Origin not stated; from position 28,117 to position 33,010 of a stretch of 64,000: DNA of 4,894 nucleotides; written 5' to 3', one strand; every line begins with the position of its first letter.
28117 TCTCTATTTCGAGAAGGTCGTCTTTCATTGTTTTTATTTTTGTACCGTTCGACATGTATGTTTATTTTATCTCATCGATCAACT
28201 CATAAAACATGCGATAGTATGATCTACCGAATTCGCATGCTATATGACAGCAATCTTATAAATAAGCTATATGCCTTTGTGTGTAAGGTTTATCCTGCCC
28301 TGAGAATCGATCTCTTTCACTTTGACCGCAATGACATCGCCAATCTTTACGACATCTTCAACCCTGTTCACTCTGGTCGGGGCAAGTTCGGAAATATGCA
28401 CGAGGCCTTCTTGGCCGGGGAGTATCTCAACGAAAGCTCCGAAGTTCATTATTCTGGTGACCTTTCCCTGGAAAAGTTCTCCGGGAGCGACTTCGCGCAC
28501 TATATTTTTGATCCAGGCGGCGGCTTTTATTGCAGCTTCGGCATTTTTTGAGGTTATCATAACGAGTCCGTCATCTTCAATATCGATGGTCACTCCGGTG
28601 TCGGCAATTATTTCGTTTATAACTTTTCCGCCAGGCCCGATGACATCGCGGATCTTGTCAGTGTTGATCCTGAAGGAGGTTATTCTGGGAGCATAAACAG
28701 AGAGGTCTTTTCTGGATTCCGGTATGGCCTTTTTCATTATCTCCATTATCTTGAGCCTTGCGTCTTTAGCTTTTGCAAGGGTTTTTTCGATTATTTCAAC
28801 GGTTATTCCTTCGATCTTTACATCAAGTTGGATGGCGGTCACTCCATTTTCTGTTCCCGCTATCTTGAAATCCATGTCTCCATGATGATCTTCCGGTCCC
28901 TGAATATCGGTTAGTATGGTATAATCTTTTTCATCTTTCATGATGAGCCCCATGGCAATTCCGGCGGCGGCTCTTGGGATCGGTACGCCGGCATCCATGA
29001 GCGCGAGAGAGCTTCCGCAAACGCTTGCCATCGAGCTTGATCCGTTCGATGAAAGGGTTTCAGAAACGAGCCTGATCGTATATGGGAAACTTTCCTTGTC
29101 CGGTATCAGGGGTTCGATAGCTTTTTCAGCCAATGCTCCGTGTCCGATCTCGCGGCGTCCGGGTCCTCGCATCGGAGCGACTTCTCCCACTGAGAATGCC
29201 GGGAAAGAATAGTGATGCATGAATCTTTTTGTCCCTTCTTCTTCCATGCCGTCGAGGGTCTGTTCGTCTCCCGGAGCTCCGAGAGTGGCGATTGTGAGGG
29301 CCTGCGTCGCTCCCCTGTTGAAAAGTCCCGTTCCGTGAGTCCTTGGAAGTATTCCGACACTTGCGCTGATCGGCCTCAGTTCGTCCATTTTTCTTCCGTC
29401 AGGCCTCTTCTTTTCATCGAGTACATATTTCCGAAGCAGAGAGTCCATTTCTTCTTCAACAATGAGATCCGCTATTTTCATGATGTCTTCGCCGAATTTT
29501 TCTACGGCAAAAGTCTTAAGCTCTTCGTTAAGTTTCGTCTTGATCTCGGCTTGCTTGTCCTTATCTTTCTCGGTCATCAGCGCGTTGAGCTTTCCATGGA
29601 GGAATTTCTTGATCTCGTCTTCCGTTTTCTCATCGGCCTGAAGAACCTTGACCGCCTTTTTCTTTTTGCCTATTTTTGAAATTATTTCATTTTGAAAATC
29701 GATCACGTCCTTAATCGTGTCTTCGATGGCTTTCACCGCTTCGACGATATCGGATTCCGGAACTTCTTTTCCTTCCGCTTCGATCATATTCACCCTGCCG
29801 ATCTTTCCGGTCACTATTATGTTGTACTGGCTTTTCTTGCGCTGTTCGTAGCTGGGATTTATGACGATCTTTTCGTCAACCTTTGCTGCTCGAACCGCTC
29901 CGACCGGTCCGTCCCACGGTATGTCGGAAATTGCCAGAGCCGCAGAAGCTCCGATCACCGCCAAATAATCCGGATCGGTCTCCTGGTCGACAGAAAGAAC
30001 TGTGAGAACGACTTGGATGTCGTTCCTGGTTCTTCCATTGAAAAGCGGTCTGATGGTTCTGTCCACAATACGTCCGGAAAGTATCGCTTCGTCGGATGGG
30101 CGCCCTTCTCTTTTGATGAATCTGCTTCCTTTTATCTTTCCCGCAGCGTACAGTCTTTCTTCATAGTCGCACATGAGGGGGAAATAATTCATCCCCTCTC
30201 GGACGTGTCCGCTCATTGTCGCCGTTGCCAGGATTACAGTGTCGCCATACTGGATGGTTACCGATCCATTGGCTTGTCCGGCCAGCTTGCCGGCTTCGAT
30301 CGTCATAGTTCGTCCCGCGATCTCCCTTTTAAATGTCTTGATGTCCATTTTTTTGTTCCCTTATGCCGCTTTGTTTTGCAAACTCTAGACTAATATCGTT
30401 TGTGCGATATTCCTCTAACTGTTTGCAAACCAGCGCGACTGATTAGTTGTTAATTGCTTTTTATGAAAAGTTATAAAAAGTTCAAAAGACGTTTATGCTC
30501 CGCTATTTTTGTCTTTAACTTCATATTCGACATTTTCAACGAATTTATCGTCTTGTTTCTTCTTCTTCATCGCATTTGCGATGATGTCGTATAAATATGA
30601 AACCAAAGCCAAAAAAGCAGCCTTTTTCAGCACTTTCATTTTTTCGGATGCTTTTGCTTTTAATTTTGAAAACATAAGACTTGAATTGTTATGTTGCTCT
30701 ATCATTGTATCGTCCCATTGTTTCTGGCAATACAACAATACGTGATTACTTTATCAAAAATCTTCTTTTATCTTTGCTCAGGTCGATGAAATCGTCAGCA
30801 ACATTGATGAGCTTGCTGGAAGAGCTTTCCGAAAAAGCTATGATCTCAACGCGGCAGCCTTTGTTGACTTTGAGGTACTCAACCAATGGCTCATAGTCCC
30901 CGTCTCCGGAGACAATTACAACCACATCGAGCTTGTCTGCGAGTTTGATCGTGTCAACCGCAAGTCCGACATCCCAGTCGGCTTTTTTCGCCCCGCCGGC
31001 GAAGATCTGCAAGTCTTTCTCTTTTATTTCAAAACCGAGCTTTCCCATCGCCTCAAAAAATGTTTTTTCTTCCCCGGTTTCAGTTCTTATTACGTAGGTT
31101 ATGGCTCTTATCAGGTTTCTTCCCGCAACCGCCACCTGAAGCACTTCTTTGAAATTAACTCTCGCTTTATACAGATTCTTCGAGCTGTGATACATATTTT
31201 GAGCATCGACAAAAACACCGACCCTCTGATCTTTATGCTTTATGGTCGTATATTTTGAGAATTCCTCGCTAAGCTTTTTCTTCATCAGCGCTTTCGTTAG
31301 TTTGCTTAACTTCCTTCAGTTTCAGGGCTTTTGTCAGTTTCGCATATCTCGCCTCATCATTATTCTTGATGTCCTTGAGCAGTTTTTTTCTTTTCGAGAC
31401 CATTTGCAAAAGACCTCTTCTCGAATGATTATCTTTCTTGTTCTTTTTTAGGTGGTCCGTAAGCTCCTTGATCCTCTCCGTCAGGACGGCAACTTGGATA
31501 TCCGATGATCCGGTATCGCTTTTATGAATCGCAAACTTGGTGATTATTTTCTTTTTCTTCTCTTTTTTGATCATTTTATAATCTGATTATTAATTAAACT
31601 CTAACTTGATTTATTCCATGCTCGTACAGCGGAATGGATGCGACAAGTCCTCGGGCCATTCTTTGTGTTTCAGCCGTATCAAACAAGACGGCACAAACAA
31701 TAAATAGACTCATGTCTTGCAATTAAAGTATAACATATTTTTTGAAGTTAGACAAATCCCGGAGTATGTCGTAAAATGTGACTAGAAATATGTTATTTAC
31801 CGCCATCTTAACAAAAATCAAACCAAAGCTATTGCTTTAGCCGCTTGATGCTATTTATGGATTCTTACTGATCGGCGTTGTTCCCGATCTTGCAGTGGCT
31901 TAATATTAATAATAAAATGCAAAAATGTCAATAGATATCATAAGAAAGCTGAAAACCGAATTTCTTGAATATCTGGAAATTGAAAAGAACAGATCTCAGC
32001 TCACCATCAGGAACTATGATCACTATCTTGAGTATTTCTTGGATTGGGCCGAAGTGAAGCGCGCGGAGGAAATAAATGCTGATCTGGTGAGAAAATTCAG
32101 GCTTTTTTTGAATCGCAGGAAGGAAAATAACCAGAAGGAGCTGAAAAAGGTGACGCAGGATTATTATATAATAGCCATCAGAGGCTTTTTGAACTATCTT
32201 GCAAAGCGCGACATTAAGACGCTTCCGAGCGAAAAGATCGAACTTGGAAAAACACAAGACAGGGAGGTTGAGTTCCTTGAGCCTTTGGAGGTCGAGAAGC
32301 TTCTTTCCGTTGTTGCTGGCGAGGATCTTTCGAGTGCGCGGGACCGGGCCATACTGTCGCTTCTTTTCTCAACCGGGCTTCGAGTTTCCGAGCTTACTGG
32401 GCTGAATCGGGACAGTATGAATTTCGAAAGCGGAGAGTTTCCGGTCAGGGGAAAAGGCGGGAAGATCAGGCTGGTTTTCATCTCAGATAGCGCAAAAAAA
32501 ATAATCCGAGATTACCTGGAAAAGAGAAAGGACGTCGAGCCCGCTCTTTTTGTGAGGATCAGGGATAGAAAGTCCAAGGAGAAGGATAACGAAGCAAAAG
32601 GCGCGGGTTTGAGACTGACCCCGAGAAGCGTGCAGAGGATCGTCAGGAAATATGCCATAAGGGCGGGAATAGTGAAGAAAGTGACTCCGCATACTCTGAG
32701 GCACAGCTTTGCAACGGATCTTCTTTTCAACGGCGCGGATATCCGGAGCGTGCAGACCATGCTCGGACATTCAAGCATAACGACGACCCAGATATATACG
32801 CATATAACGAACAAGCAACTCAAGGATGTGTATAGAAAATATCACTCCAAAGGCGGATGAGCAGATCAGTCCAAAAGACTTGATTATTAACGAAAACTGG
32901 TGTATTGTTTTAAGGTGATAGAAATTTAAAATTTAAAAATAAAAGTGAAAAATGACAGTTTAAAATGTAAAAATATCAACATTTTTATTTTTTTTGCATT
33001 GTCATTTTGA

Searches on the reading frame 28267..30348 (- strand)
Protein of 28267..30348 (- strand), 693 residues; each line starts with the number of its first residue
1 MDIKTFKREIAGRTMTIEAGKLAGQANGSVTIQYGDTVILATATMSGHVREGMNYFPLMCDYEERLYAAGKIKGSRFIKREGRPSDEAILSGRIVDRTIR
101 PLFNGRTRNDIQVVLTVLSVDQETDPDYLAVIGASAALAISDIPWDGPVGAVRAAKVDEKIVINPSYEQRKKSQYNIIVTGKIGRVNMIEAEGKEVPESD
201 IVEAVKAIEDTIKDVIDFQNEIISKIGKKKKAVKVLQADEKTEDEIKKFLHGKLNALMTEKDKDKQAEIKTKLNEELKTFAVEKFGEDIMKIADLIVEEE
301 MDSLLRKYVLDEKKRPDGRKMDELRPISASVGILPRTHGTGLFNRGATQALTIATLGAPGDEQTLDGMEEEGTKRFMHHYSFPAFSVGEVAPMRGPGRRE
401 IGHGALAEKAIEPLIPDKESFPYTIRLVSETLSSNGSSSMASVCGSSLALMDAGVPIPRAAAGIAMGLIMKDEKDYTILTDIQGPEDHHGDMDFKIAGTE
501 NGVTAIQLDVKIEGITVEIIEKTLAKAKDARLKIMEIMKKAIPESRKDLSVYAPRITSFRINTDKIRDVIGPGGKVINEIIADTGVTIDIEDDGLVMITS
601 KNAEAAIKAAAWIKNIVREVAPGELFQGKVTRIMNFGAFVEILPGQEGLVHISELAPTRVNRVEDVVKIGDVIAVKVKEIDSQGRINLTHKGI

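Call 7: search_protein_families(library=pfam, proteins=[window:28267-30348:-])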
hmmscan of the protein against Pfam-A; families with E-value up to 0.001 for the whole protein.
window:28267-30348:- (693 aa): 4 families
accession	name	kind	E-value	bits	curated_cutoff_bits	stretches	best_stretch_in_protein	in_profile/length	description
PF01138.27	RNase_PH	-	1e-55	188.1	25.5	2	12-144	2-130/130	3' exoribonuclease family, domain 1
PF00575.29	S1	-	2.7e-20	73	22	1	620-691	2-74/74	S1 RNA binding domain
PF03725.20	RNase_PH_C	-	1.1e-15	57.8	20.8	2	147-206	1-62/67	3' exoribonuclease family, domain 2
PF00013.35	KH_1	-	7e-10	39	21.5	1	558-614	3-65/66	KH domain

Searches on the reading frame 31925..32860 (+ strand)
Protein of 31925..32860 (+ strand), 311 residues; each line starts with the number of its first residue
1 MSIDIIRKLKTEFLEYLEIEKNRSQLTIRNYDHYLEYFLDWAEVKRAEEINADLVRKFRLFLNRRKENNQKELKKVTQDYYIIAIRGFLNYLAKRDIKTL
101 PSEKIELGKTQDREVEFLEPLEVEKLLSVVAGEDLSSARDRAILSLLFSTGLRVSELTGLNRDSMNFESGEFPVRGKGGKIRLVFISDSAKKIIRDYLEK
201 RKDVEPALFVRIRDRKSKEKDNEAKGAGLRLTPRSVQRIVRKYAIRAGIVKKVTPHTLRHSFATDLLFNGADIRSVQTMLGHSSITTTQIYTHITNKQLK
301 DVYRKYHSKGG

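Call 3: search_protein_families(library=pfam, proteins=[window:31925-32860:+])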
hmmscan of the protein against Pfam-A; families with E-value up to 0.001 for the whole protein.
window:31925-32860:+ (311 aa): 4 families
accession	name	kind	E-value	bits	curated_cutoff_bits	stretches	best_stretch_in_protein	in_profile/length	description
PF00589.27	Phage_integrase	-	2.3e-42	145.1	27.1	1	117-296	2-170/172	Phage integrase family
PF02899.23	Phage_int_SAM_1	-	8.8e-13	48.8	22.3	1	12-95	3-82/83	Phage integrase, N-terminal SAM-like domain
PF13102.12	Phage_int_SAM_5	-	1.6e-05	25.6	22.3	1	18-97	11-87/98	Phage integrase SAM-like domain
PF13495.12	Phage_int_SAM_4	-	7.5e-05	23.5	27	0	65-106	6-47/85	Phage integrase, N-terminal SAM-like domain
